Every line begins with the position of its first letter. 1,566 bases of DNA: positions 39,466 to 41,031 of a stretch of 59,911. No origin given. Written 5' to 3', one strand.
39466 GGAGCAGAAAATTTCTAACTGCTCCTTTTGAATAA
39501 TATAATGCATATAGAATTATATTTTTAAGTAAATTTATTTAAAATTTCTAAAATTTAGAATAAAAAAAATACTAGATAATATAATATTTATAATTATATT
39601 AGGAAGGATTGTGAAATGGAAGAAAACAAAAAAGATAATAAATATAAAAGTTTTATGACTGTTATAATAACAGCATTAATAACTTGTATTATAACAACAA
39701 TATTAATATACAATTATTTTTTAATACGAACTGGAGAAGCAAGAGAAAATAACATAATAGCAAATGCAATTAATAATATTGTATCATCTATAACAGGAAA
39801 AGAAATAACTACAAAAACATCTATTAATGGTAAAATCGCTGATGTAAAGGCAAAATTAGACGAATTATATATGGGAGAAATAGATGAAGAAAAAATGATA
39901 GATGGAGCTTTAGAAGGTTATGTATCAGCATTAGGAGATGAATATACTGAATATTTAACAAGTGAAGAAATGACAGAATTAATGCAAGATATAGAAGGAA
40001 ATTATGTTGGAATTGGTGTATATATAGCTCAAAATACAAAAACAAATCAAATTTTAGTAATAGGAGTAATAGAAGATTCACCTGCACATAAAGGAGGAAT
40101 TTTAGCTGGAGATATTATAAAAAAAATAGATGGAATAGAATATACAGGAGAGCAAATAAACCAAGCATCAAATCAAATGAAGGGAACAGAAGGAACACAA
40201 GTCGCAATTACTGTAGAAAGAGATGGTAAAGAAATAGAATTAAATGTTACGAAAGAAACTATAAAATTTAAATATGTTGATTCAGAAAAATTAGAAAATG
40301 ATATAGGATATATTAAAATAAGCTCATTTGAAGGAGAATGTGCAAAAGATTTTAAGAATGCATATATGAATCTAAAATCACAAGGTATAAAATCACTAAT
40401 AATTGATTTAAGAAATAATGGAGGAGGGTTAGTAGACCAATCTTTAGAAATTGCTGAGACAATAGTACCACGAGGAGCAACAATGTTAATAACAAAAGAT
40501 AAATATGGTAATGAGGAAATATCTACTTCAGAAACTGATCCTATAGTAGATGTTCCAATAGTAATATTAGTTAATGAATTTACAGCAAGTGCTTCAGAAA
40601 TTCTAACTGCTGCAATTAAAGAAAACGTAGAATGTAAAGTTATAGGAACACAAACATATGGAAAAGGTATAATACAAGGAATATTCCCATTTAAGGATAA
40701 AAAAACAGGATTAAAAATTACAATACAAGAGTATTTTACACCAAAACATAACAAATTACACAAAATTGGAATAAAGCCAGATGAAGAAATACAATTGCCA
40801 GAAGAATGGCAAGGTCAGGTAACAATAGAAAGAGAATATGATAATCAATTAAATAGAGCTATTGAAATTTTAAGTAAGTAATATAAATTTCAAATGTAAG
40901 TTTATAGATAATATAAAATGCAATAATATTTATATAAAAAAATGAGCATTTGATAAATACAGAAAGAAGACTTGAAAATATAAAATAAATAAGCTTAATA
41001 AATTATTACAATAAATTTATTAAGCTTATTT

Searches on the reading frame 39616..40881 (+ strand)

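Call 101: search_protein_families(library=pfam, proteins=[window:39616-40881:+], max_evalue=0.00001)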
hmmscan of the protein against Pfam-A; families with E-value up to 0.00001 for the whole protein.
window:39616-40881:+ (421 aa): 5 families
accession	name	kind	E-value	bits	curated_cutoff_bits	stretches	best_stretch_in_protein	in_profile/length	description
PF03572.23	Peptidase_S41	-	7.7e-48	162.6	24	1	229-392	1-165/165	Peptidase family S41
PF13180.12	PDZ_2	-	6.8e-11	42.8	27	1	132-212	2-79/80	PDZ domain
PF17820.7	PDZ_6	-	1.1e-09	38.3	27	1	149-202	3-54/54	PDZ domain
PF22694.1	CtpB_N-like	-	3.5e-06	27.8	27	1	70-117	37-84/85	Activating protease CtpB N-terminal domain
PF00595.29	PDZ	-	6.2e-06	26.9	23.2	0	132-200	11-80/81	PDZ domain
